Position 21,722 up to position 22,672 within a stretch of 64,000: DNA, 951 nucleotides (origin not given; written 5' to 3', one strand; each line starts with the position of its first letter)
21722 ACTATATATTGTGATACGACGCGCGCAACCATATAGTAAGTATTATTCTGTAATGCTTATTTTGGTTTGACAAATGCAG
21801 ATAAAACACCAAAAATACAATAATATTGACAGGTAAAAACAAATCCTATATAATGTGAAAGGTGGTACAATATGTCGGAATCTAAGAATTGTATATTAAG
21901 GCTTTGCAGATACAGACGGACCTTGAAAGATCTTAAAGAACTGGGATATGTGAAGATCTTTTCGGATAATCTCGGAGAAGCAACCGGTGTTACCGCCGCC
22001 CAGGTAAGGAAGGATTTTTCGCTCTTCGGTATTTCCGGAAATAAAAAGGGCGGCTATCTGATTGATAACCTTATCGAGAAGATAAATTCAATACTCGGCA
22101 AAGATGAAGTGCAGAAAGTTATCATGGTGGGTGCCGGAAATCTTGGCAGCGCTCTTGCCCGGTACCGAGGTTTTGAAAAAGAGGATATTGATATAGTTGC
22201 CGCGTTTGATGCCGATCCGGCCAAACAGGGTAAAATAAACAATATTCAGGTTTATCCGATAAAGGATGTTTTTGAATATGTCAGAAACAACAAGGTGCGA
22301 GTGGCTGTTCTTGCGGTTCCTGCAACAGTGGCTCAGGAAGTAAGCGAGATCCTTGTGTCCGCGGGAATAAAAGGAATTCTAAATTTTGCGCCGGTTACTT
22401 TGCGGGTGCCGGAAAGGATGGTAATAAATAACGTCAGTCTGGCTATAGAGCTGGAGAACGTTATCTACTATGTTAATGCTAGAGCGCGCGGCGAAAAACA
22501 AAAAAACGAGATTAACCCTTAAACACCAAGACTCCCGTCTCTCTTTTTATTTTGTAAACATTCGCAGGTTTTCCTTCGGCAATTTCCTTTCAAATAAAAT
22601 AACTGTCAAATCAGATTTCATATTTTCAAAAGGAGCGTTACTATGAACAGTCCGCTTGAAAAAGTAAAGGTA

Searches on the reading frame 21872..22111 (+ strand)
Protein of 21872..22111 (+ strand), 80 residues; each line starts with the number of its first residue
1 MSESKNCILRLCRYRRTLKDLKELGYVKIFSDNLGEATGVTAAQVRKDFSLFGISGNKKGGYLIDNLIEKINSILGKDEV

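Call 42: search_solved_structures(query=window:21872-22111:+, show_alignments=5, max_evalue=0.01)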
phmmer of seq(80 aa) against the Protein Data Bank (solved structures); distinct sequences matched with E-value up to 0.01: 8.
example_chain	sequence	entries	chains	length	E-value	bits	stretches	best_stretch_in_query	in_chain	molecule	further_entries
3ikt_A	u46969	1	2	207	3e-09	40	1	6-77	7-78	Redox-sensing transcriptional repressor rex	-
3ikv_A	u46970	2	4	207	3e-09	40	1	6-77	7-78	Redox-sensing transcriptional repressor rex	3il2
1xcb_A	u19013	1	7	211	3.1e-09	40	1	6-77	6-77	Redox-sensing transcriptional repressor rex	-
3wg9_A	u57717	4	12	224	3.4e-09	39.8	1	7-79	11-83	Redox-sensing transcriptional repressor rex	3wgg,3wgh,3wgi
2dt5_A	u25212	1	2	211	3.2e-08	36.8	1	6-77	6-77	AT-rich DNA-binding protein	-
2vt2_A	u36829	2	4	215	6.2e-08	35.8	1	9-79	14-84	REDOX-SENSING TRANSCRIPTIONAL REPRESSOR REX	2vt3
5zz5_A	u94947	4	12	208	1.3e-06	31.6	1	9-77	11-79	Redox-sensing transcriptional repressor Rex | Redox-sensing transcriptional repressor Rex 1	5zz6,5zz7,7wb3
3keo_A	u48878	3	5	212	2.3e-05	27.7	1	7-75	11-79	Redox-sensing transcriptional repressor rex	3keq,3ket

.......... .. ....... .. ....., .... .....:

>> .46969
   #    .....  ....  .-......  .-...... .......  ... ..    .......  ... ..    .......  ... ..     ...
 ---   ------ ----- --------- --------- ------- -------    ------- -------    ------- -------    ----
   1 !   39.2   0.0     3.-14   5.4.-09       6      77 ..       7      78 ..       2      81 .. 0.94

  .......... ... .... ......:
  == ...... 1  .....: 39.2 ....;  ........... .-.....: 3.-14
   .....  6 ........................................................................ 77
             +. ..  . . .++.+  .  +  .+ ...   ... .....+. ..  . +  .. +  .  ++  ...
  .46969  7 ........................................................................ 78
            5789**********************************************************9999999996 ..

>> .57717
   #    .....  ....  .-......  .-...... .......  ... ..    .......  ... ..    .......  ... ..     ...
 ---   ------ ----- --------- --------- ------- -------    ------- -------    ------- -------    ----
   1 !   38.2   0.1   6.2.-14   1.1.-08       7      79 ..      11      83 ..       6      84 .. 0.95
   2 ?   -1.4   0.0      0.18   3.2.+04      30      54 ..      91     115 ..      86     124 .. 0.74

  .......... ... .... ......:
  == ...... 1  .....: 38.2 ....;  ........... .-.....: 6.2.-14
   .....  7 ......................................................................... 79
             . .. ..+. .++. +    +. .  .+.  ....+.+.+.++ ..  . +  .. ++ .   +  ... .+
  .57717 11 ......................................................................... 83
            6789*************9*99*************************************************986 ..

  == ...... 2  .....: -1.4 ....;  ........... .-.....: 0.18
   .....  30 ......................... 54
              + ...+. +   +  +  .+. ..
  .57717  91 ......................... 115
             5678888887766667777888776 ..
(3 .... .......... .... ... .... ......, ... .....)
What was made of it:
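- On Rex family (protein, 21872-22522): It aligns without gaps to the N-terminal domains of solved Rex proteins (call 42). The offset of +2 to the T. maritima numbering is taken from the matching coordinates (query 9-77, chain 11-79), because that alignment was not printed (call 42).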

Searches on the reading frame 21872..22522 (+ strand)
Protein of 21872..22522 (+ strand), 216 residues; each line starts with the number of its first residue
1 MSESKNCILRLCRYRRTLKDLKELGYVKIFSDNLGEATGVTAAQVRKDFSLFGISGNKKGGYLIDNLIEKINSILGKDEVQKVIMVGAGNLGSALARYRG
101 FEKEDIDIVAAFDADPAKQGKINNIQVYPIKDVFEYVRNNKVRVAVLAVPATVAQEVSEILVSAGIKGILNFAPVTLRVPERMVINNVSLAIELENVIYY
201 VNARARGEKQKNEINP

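Call 3: search_protein_families(library=pfam, proteins=[window:21872-22522:+])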
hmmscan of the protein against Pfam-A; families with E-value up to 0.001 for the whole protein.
window:21872-22522:+ (216 aa): 3 families
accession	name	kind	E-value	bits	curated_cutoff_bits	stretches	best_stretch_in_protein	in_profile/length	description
PF02629.25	CoA_binding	-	1.3e-19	71.1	22.3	1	81-175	4-97/97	CoA binding domain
PF06971.19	Put_DNA-bind_N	-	4.5e-13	49.5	27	1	4-50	3-49/49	Putative DNA-binding protein N-terminus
PF01408.29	GFO_IDH_MocA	-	8.2e-05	23.7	24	1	82-177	2-97/120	Oxidoreductase family, NAD-binding Rossmann fold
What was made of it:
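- On Rex family (protein, 21872-22522): PF06971, E 4.5e-13, 49.5 bits against a cut-off of 27 (call 3). PF02629, E 1.3e-19 (call 3).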

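Call 16: search_solved_structures(query=window:21872-22519:+, show_alignments=3)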
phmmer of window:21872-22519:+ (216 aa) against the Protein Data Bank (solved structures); distinct sequences matched with E-value up to 0.001: 8.
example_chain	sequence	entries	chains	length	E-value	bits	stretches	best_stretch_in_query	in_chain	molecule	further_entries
3wg9_A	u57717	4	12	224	5.7e-40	140.4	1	7-213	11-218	Redox-sensing transcriptional repressor rex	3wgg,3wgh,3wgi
2vt2_A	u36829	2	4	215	2.3e-39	138.5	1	9-202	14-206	REDOX-SENSING TRANSCRIPTIONAL REPRESSOR REX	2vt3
3keo_A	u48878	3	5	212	4.4e-36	127.8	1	7-203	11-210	Redox-sensing transcriptional repressor rex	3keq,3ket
1xcb_A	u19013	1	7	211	1.7e-35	125.8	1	6-199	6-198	Redox-sensing transcriptional repressor rex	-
3ikv_A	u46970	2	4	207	1.7e-35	125.8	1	6-195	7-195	Redox-sensing transcriptional repressor rex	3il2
3ikt_A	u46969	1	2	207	2.3e-35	125.4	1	6-195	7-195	Redox-sensing transcriptional repressor rex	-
2dt5_A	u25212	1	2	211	1.6e-34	122.6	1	6-199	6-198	AT-rich DNA-binding protein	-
5zz5_A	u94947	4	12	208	1.3e-33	119.7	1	9-195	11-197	Redox-sensing transcriptional repressor Rex | Redox-sensing transcriptional repressor Rex 1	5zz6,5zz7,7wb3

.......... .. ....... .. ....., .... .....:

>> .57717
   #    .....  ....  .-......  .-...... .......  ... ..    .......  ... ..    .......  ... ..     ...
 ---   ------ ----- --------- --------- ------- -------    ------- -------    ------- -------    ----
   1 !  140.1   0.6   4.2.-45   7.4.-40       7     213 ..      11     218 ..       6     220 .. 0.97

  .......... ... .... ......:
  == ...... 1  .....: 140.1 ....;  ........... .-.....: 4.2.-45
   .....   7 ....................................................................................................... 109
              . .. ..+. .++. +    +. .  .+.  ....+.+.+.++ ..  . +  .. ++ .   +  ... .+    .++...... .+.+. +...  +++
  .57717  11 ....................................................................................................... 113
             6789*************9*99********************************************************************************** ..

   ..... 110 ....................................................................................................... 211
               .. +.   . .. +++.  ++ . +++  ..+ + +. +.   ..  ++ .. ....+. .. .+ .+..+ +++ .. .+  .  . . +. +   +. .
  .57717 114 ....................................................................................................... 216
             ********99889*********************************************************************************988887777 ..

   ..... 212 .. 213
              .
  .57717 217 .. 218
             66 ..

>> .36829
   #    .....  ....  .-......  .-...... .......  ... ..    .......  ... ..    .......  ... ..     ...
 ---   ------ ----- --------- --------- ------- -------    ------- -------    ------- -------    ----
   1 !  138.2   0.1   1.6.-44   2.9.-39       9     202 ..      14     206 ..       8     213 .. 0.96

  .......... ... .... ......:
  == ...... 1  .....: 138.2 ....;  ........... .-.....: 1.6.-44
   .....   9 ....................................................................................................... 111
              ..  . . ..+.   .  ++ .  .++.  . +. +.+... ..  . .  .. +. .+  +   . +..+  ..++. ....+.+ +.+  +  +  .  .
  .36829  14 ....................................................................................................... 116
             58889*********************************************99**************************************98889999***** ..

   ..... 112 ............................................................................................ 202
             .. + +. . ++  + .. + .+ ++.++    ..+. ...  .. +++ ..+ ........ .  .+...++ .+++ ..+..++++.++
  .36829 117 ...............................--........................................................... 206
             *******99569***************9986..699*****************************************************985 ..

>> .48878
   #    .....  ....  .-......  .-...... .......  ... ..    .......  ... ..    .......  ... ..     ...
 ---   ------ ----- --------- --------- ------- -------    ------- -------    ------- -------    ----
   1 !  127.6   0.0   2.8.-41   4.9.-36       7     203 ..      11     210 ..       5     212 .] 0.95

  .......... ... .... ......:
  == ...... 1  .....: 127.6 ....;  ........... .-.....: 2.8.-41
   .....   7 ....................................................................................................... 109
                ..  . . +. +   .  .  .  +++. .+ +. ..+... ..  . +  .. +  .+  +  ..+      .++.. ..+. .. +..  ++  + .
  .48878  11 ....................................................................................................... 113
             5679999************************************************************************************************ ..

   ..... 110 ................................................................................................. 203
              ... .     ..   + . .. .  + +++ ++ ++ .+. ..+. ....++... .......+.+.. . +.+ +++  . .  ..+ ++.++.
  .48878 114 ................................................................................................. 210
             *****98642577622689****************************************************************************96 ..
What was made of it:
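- On Rex family (protein, 21872-22522): The motif GAGNLG at residues 87-92 aligns with the GAGNLG/GVGNLG of solved Rex proteins (call 16).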

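Call 29: search_protein_families(library=ncbifam, proteins=[window:21872-22519:+], max_evalue=1e-10)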
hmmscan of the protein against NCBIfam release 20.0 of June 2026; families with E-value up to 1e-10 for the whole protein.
window:21872-22519:+ (216 aa): 9 families
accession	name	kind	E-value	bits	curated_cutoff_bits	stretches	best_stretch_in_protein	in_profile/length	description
NF003996.0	PRK05472.2-5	equivalog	4.4e-69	232.5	138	1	5-210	4-208/209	redox-sensing transcriptional repressor Rex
NF003995.0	PRK05472.2-4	subfamily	1e-66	224.5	126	1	4-206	7-210/213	redox-sensing transcriptional repressor Rex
NF003993.0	PRK05472.2-2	equivalog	2.9e-58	196.9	217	1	6-204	9-208/212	redox-sensing transcriptional repressor Rex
NF003994.0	PRK05472.2-3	equivalog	4.5e-57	192.9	130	1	4-204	10-211/217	redox-sensing transcriptional repressor Rex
NF003992.0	PRK05472.2-1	equivalog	5.3e-57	192.8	226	1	7-205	25-224/249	redox-sensing transcriptional repressor Rex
NF003989.0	PRK05472.1-3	equivalog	8.1e-54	182.6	177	1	6-204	11-210/215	redox-sensing transcriptional repressor Rex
NF003990.0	PRK05472.1-4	equivalog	2e-53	181.1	233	1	4-205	8-210/214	redox-sensing transcriptional repressor Rex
NF003988.0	PRK05472.1-1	equivalog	5.7e-45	153.9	321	1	6-203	10-210/214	redox-sensing transcriptional repressor Rex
NF003991.0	PRK05472.1-5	equivalog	3.1e-38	131.8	198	1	7-202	11-207/211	redox-sensing transcriptional repressor Rex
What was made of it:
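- On Rex family (protein, 21872-22522): NCBIfam NF003996 (equivalog), 232.5 bits against a cut-off of 138; NF003995 and NF003994 are also above cut-off (call 29).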
